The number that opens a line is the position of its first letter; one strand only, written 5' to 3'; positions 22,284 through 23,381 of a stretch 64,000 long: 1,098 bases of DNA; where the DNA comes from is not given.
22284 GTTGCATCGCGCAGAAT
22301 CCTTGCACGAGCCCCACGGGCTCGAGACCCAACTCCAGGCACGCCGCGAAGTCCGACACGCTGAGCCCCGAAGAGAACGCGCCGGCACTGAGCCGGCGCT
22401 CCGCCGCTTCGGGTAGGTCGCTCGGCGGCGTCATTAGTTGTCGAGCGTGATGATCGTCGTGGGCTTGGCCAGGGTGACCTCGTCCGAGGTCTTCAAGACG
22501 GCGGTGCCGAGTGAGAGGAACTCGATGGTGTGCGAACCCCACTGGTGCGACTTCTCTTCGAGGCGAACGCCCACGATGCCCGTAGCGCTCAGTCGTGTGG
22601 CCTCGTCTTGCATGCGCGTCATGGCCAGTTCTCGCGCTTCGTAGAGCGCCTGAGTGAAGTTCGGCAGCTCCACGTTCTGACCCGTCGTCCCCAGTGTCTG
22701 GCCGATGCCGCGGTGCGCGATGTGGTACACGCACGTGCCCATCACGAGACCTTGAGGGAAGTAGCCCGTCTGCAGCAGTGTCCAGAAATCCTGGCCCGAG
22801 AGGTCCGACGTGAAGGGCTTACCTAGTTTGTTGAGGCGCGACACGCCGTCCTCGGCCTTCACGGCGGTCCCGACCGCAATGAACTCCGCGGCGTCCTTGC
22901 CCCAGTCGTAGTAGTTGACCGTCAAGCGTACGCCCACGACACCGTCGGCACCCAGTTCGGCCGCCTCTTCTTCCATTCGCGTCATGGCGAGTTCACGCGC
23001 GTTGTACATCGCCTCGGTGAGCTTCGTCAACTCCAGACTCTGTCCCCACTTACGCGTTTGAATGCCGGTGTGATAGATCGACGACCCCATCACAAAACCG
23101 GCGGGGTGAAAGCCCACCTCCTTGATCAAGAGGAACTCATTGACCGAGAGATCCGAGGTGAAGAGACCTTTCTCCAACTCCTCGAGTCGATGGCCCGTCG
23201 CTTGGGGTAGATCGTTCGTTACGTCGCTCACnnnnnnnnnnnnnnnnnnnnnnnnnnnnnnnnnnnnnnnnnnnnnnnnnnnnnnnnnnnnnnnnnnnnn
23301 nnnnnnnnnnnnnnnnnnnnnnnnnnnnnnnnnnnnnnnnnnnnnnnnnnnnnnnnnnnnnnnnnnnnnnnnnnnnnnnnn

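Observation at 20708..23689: Translationally coupled four-gene operon: an orphan 133-aa protein followed by three paralogous double-YbjQ (UPF0145) proteins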

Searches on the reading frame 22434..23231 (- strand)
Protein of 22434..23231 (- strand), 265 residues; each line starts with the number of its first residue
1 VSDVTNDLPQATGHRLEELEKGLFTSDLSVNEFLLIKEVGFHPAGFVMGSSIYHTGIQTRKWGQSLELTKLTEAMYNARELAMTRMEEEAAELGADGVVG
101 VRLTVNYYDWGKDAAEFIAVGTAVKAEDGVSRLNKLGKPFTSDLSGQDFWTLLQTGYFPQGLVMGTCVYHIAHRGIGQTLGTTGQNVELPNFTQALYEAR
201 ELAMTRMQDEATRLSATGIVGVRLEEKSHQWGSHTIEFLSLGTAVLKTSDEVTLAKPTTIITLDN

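Call 3: search_protein_families(library=pfam, max_evalue=0.1, proteins=[window:22437-23231:-])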
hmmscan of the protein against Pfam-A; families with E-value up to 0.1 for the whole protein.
seq(265 aa): 2 families
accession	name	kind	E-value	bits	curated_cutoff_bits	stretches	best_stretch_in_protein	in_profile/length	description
PF01906.23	YbjQ_1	-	4.7e-24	85.4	23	2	67-125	46-102/103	Putative heavy-metal-binding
PF20596.3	pAdhesive_11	-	0.096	13.3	24.3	0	64-100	65-101/112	Putative adhesive domain (group 11)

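Call 5: search_protein_families(library=ncbifam, max_evalue=0.1, proteins=[window:22437-23231:-])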
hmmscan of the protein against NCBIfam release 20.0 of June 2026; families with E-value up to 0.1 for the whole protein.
seq(265 aa): 5 families
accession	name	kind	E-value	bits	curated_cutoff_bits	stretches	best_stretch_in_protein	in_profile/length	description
NF002989.0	PRK03732.1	equivalog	3.9e-15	56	181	2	66-127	52-111/114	hypothetical protein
NF002776.0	PRK02877.1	equivalog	2.3e-10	40.5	160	2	75-126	54-105/107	hypothetical protein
NF002224.0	PRK01119.1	equivalog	5.4e-09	36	169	1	73-127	52-106/110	putative heavy metal-binding protein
NF009496.0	PRK12856.1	subfamily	5e-07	29.9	177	1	75-125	54-102/103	hypothetical protein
NF009495.0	PRK12855.1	subfamily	0.0031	17.7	180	0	193-226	51-84/103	hypothetical protein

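Call 6: search_protein_families(library=padloc, max_evalue=0.1, proteins=[window:22437-23231:-])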
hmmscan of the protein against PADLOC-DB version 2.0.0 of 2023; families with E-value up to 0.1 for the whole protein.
seq(265 aa): 0 families

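Call 8: find_homologous_proteins(query=window:22437-23231:-)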
Query seq(265 aa) (265 aa): 8000 proteins with E <= 0.001 among 8000 candidates; the best 120 are listed.
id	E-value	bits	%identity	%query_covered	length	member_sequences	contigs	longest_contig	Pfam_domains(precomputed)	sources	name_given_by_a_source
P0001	9.6e-218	738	83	92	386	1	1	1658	PF01906.24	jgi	jgi:uncharacterized protein YbjQ (UPF0145 family)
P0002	8.2e-171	584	99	100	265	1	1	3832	PF01906.24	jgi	-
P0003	3.3e-169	579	98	100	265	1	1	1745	PF01906.24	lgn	-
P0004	4.9e-169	578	98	100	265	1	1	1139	PF01906.24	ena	-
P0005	9.6e-169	577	98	100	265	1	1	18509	PF01906.24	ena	-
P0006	5.3e-168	575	98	100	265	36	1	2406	PF01906.24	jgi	-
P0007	7.1e-168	574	98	100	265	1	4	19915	PF01906.24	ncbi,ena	-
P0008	1.6e-167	573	97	100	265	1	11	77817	PF01906.24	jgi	jgi:uncharacterized protein YbjQ (UPF0145 family)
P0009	3.1e-167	572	97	100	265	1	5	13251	PF01906.24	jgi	jgi:uncharacterized protein YbjQ (UPF0145 family)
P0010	3.5e-167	572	97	100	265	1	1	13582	PF01906.24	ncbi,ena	-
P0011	8.1e-167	571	97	100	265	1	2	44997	PF01906.24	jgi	jgi:uncharacterized protein YbjQ (UPF0145 family)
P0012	8.2e-167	571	97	100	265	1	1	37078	PF01906.24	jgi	jgi:uncharacterized protein YbjQ (UPF0145 family)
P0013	1.8e-166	570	97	100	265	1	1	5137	PF01906.24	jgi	jgi:uncharacterized protein YbjQ (UPF0145 family)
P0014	3.1e-166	569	97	100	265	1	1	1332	PF01906.24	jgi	jgi:uncharacterized protein YbjQ (UPF0145 family)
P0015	6.8e-166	568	97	100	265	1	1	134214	PF01906.24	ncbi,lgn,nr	ncbi:MAG: hypothetical protein JWM55_65 [Acidimicrobiaceae bacterium]|nr:hypothetical protein [Acidi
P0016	9.2e-166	567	97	100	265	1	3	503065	PF01906.24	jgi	jgi:uncharacterized protein YbjQ (UPF0145 family)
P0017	5.2e-165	565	96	100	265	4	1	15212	PF01906.24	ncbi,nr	ncbi:MAG TPA: heavy metal-binding domain-containing protein [Acidimicrobiales bacterium]|nr:heavy me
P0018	8.2e-165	564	96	100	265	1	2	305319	PF01906.24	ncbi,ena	-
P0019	1.3e-164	564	95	100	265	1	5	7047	PF01906.24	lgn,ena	-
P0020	1.7e-164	563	96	100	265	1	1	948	PF01906.24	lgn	-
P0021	1.8e-164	563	96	100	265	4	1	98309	PF01906.24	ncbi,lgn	ncbi:MAG: heavy metal-binding domain-containing protein [Acidimicrobiales bacterium]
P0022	2.0e-164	563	95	100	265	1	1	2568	PF01906.24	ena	-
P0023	3.0e-164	563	95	100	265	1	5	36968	PF01906.24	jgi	jgi:uncharacterized protein YbjQ (UPF0145 family)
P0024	4.4e-164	562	95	100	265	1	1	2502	PF01906.24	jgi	jgi:uncharacterized protein YbjQ (UPF0145 family)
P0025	8.8e-164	561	95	100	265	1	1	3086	PF01906.24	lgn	-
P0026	1.8e-163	560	95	100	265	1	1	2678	PF01906.24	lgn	-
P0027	2.0e-163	560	95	100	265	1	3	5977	PF01906.24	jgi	jgi:uncharacterized protein YbjQ (UPF0145 family)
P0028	6.2e-162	555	93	100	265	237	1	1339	PF01906.24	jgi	jgi:uncharacterized protein YbjQ (UPF0145 family)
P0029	1.2e-161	554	94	100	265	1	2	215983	PF01906.24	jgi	jgi:uncharacterized protein YbjQ (UPF0145 family)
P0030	8.2e-159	545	92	100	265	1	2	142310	PF01906.24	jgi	jgi:uncharacterized protein YbjQ (UPF0145 family)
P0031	1.2e-158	544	92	100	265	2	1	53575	PF01906.24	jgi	jgi:uncharacterized protein YbjQ (UPF0145 family)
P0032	6.1e-158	542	92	100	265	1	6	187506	PF01906.24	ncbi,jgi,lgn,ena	jgi:uncharacterized protein YbjQ (UPF0145 family)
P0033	1.0e-157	541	91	100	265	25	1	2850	PF01906.24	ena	-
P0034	1.6e-157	541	91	100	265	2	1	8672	PF01906.24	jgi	jgi:uncharacterized protein YbjQ (UPF0145 family)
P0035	2.3e-157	540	93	100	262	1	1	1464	PF01906.24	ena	-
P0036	1.4e-156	537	91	100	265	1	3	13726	PF01906.24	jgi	jgi:uncharacterized protein YbjQ (UPF0145 family)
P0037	3.0e-156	536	91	100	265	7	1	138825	PF01906.24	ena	-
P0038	3.8e-156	536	91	100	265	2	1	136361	PF01906.24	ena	-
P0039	2.8e-154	530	90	100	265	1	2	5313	PF01906.24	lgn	-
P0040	6.0e-154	529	89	100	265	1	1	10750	PF01906.24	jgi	jgi:uncharacterized protein YbjQ (UPF0145 family)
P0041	3.9e-153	526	89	100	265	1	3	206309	PF01906.24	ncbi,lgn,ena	-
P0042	1.5e-152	524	89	100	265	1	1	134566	PF01906.24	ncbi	-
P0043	1.0e-151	521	88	100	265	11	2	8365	PF01906.24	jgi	jgi:uncharacterized protein YbjQ (UPF0145 family)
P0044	7.3e-151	519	88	100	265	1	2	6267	PF01906.24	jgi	-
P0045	1.3e-149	515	88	100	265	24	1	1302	PF01906.24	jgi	jgi:uncharacterized protein YbjQ (UPF0145 family)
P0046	1.8e-149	514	87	100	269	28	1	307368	PF01906.24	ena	-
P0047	3.8e-149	513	87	99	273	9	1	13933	PF01906.24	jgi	-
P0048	5.1e-149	513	88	100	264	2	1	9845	PF01906.24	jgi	jgi:uncharacterized protein YbjQ (UPF0145 family)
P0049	9.4e-149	512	88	98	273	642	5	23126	PF01906.24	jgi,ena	-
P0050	1.1e-148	512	87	100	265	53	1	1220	PF01906.24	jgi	jgi:uncharacterized protein YbjQ (UPF0145 family)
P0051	2.3e-148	510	87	100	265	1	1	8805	PF01906.24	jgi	jgi:uncharacterized protein YbjQ (UPF0145 family)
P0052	3.3e-148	510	87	100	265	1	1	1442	PF01906.24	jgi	jgi:uncharacterized protein YbjQ (UPF0145 family)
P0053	4.3e-148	510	87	98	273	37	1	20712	PF01906.24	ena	-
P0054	7.4e-148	509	87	98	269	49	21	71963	PF01906.24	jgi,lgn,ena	jgi:uncharacterized protein YbjQ (UPF0145 family)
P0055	1.3e-147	508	87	99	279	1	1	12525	PF01906.24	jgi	jgi:uncharacterized protein YbjQ (UPF0145 family)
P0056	1.9e-147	508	86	99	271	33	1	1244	PF01906.24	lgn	-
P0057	1.9e-147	508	86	100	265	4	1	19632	PF01906.24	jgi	-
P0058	2.2e-147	507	83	100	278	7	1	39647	PF01906.24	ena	-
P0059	4.1e-147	506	-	-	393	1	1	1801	PF01906.24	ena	-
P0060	6.0e-147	506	86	100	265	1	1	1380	PF01906.24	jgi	jgi:uncharacterized protein YbjQ (UPF0145 family)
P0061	1.2e-146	505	88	97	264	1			PF01906.24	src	-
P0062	1.6e-146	504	87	98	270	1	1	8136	PF01906.24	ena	-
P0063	1.7e-146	504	86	100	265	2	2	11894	PF01906.24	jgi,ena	jgi:uncharacterized protein YbjQ (UPF0145 family)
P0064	2.2e-146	504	85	98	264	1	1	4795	PF01906.24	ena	-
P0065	2.2e-146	504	83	100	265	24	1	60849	PF01906.24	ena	-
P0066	2.3e-146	504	87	98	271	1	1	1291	PF01906.24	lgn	-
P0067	3.4e-146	503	86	100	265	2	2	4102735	PF01906.24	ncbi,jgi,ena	jgi:uncharacterized protein YbjQ (UPF0145 family)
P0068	8.1e-146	502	85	98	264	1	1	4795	PF01906.24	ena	-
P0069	1.1e-145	502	86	98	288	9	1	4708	PF01906.24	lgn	-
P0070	1.3e-145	501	86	98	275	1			PF01906.24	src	-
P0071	1.4e-145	501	85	98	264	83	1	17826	PF01906.24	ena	-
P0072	2.0e-145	501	85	100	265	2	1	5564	PF01906.24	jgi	jgi:uncharacterized protein YbjQ (UPF0145 family)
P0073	2.2e-145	501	85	100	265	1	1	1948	PF01906.24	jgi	jgi:uncharacterized protein YbjQ (UPF0145 family)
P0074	2.7e-145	500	86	98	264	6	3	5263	PF01906.24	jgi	jgi:uncharacterized protein YbjQ (UPF0145 family)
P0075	2.9e-145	500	86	98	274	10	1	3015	PF01906.24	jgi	jgi:uncharacterized protein YbjQ (UPF0145 family)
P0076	3.2e-145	500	86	97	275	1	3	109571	PF01906.24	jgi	jgi:uncharacterized protein YbjQ (UPF0145 family)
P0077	6.0e-145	499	85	98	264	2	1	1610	PF01906.24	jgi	-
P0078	6.2e-145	499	85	98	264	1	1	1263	PF01906.24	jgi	jgi:uncharacterized protein YbjQ (UPF0145 family)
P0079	7.2e-145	499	84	100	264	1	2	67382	PF01906.24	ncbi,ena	-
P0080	9.5e-145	499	85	99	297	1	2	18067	PF01906.24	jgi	jgi:uncharacterized protein YbjQ (UPF0145 family)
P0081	9.7e-145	499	86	98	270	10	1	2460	PF01906.24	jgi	jgi:uncharacterized protein YbjQ (UPF0145 family)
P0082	1.2e-144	498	84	100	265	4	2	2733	PF01906.24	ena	-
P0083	1.9e-144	498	86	98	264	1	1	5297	PF01906.24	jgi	-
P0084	1.9e-144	498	85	98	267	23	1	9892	PF01906.24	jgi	jgi:uncharacterized protein YbjQ (UPF0145 family)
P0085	2.4e-144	497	85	100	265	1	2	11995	PF01906.24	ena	-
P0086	2.5e-144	497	86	100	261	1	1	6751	PF01906.24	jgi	jgi:uncharacterized protein YbjQ (UPF0145 family)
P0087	2.6e-144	497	86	97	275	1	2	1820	PF01906.24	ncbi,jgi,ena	jgi:uncharacterized protein YbjQ (UPF0145 family)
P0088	2.7e-144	497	86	100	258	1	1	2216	PF01906.24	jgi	jgi:uncharacterized protein YbjQ (UPF0145 family)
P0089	3.2e-144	497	84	99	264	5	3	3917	PF01906.24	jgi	jgi:uncharacterized protein YbjQ (UPF0145 family)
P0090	4.6e-144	496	85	98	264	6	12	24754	PF01906.24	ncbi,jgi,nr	ncbi:MAG TPA: heavy metal-binding domain-containing protein [Acidimicrobiales bacterium]|nr:heavy me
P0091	5.6e-144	496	85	98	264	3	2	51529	PF01906.24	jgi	jgi:uncharacterized protein YbjQ (UPF0145 family)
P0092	6.3e-144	496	84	99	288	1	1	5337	PF01906.24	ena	-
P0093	8.3e-144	496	85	98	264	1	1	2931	PF01906.24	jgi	-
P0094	9.0e-144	495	85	98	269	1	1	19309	PF01906.24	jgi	jgi:uncharacterized protein YbjQ (UPF0145 family)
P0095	1.0e-143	495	85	98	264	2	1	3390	PF01906.24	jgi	jgi:uncharacterized protein YbjQ (UPF0145 family)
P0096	1.4e-143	495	84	100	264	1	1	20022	PF01906.24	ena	-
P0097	1.5e-143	495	85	97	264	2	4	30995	PF01906.24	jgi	-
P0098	2.5e-143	494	84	98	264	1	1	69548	PF01906.24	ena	-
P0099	2.6e-143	494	84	98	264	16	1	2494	PF01906.24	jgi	jgi:uncharacterized protein YbjQ (UPF0145 family)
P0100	2.6e-143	494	84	98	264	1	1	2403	PF01906.24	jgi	jgi:uncharacterized protein YbjQ (UPF0145 family)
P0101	2.8e-143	494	84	98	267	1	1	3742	PF01906.24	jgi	jgi:uncharacterized protein YbjQ (UPF0145 family)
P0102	3.7e-143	493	85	98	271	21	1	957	PF01906.24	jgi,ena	-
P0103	3.9e-143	493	85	98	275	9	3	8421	PF01906.24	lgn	-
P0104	3.9e-143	493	86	98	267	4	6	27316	PF01906.24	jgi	jgi:uncharacterized protein YbjQ (UPF0145 family)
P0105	4.2e-143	493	84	100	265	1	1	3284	PF01906.24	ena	-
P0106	4.5e-143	493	84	100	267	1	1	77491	PF01906.24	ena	-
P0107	9.6e-143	492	85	98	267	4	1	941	PF01906.24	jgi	-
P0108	1.0e-142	492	84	97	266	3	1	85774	PF01906.24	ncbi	-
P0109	1.1e-142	492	83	100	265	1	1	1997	PF01906.24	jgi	jgi:uncharacterized protein YbjQ (UPF0145 family)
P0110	1.2e-142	492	84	99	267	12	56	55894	PF01906.24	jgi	jgi:uncharacterized protein YbjQ (UPF0145 family)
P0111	1.4e-142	492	85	98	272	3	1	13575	PF01906.24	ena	-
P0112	1.5e-142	491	84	98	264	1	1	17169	PF01906.24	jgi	jgi:uncharacterized protein YbjQ (UPF0145 family)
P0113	1.7e-142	491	83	99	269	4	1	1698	PF01906.24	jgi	jgi:uncharacterized protein YbjQ (UPF0145 family)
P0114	1.8e-142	491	85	98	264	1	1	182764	PF01906.24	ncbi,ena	-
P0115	2.0e-142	491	85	98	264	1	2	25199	PF01906.24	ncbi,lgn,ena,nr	ncbi:MAG TPA: hypothetical protein DCQ30_05190 [Acidimicrobiaceae bacterium]|nr:hypothetical protein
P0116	3.3e-142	490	83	100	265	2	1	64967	PF01906.24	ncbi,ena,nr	ncbi:MAG TPA: heavy metal-binding domain-containing protein [Acidimicrobiales bacterium]|nr:heavy me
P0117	4.0e-142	490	83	99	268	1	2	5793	PF01906.24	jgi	jgi:uncharacterized protein YbjQ (UPF0145 family)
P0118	4.1e-142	490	82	100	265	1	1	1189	PF01906.24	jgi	jgi:uncharacterized protein YbjQ (UPF0145 family)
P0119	4.2e-142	490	84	98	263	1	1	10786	PF01906.24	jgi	jgi:uncharacterized protein YbjQ (UPF0145 family)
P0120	5.1e-142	490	84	98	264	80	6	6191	PF01906.24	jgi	jgi:uncharacterized protein YbjQ (UPF0145 family)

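Call 9: find_encoding_contigs(protein=window:22437-23231:-, flank=8000)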
Protein seq(265 aa) (265 aa): 24 contigs read that carry it; 6 places shown.
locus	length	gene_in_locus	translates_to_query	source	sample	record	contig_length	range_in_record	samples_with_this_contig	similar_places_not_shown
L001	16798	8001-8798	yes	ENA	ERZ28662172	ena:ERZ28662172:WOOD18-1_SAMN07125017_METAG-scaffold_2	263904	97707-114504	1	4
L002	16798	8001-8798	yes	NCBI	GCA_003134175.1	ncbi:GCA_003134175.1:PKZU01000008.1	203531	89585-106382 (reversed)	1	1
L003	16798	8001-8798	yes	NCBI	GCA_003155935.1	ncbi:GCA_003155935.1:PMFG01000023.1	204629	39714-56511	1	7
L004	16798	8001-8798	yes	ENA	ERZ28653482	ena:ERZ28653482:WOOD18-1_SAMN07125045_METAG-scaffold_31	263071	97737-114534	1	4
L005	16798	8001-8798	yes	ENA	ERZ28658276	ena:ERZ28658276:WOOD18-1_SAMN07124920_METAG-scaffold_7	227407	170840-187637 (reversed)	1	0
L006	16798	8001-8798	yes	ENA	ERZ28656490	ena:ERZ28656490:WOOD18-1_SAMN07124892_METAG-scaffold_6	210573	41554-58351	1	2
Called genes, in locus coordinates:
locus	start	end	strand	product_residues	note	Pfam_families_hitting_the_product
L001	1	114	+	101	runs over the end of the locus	PF02617:ClpS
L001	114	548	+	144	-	-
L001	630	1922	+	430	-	PF08811:DUF1800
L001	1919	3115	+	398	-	PF10518:TAT_signal (faint), PF07394:DUF1501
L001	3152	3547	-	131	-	PF02310:B12-binding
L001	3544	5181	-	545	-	PF01642:MM_CoA_mutase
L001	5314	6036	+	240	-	-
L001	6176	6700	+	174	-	-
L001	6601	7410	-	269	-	PF07920:DUF1684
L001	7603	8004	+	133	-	-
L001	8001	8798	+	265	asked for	PF01906:YbjQ_1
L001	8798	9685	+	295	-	PF01906:YbjQ_1 (weak)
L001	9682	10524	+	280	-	PF01906:YbjQ_1 (faint)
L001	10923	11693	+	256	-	PF00005:ABC_tran, PF13304:AAA_21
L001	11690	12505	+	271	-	-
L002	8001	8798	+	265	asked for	PF01906:YbjQ_1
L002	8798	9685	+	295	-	PF01906:YbjQ_1 (weak)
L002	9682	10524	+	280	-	PF01906:YbjQ_1 (faint)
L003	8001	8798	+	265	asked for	PF01906:YbjQ_1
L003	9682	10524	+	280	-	PF01906:YbjQ_1 (faint)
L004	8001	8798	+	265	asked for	PF01906:YbjQ_1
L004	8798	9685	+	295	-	PF01906:YbjQ_1 (weak)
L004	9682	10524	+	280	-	PF01906:YbjQ_1 (faint)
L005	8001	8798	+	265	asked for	PF01906:YbjQ_1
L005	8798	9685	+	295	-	PF01906:YbjQ_1 (weak)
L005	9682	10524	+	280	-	PF01906:YbjQ_1 (faint)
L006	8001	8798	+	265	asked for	PF01906:YbjQ_1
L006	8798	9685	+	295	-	PF01906:YbjQ_1 (weak)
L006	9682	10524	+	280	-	PF01906:YbjQ_1 (faint)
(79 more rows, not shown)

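Call 22: search_solved_structures(query=window:22437-23231:-, max_evalue=1, show_alignments=2)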
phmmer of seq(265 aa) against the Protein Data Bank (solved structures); distinct sequences matched with E-value up to 1: 4.
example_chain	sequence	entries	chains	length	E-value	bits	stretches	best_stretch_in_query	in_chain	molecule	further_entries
1y2i_A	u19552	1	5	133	0.032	16.9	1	40-126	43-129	Hypothetical Protein S0862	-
2gtc_A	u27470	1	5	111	0.23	14.2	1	75-125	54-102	UPF0145 protein BC_1816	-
1vr4_A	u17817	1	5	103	0.24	14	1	75-124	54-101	hypothetical protein APC22750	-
8iuf_AN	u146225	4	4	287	0.62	12.7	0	62-155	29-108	NDUFA11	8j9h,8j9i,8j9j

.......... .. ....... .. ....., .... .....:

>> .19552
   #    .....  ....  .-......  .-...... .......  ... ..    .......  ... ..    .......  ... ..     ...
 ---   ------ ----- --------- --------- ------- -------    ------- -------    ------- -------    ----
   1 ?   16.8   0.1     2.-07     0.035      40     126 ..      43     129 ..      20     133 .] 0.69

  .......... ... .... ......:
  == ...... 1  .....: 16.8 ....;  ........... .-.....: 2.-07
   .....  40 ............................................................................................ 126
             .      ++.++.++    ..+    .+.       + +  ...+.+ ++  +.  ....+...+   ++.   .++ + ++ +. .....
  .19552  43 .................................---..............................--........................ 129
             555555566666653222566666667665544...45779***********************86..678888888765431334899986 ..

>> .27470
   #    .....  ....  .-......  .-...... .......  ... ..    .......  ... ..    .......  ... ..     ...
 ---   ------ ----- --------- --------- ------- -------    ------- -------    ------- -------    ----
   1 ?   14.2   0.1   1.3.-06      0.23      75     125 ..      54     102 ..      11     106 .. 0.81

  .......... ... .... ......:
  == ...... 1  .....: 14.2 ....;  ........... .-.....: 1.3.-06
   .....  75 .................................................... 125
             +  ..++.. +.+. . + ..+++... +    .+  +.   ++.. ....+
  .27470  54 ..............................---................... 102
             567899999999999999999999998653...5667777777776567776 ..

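Call 27: find_encoding_contigs(protein=P0067, flank=8000, max_places=2)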
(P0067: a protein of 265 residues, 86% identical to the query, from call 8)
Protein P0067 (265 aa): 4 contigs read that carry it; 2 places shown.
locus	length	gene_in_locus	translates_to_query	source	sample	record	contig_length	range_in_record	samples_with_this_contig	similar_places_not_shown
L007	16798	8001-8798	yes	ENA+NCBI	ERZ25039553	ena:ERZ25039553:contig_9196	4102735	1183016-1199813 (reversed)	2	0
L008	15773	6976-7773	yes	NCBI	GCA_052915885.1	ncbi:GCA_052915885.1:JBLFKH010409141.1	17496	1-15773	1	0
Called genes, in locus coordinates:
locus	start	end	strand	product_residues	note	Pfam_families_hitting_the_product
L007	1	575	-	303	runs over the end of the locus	PF00248:Aldo_ket_red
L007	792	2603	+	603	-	PF13454:NAD_binding_9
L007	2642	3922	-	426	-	PF01053:Cys_Met_Meta_PP, PF00266:Aminotran_5 (weak)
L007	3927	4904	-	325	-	PF04204:HTS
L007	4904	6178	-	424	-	PF02786:CPSase_L_D2 (faint), PF13535:ATP-grasp_4 (faint)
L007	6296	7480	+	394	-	PF00296:Bac_luciferase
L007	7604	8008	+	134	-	-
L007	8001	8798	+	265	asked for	PF01906:YbjQ_1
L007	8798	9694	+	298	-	PF01906:YbjQ_1 (weak)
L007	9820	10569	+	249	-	PF01906:YbjQ_1 (weak)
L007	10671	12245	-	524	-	PF13570:Beta-prop_ACSF4 (weak), PF13360:PQQ_2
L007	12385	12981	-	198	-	PF27105:Rv1265_N, PF27540:Mb1296_C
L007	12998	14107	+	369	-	PF02558:ApbA, PF08546:ApbA_C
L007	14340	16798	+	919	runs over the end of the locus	PF00933:Glyco_hydro_3, PF01915:Glyco_hydro_3_C, PF07691:PA14, PF14310:Fn3-like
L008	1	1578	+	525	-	?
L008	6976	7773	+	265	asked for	PF01906:YbjQ_1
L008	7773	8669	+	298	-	PF01906:YbjQ_1 (weak)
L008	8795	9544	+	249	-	PF01906:YbjQ_1 (weak)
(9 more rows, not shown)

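Call 28: search_protein_representatives(protein=window:22434-23231:-)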
Query: 265 residues. Proteins with E-value up to 0.001 (for the whole library): 2304; up to 1e-10: 1420; up to 1e-30: 348. The best 150 are listed.
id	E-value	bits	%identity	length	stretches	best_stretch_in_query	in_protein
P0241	1.7e-137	473.2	76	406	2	6-256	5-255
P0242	1.6e-102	358.7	83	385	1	23-218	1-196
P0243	1.3e-91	322.9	57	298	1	3-263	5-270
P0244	3.0e-90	318.5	79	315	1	1-183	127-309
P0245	3.5e-87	308.4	73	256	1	5-218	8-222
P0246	7.0e-86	304.1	57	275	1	19-261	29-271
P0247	3.0e-82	292.2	69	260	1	37-249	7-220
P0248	5.1e-79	281.7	57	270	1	21-251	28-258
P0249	4.8e-78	278.5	57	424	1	6-247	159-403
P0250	3.5e-77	275.7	58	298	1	6-261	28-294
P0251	6.1e-76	271.6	63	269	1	65-262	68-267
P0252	5.9e-74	265.1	53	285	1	13-251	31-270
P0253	5.0e-72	258.7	50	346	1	22-261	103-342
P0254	2.0e-69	250.2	62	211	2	20-149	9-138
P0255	5.0e-69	248.9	62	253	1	5-196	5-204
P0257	3.2e-68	246.3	51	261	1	24-262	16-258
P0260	1.5e-64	234.2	52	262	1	21-261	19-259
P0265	6.6e-62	225.6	49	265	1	25-253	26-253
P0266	2.3e-61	223.8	46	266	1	9-263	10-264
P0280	2.9e-57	210.4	49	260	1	22-264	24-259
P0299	4.3e-51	190.2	43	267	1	23-264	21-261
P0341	4.3e-45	170.5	45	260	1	21-263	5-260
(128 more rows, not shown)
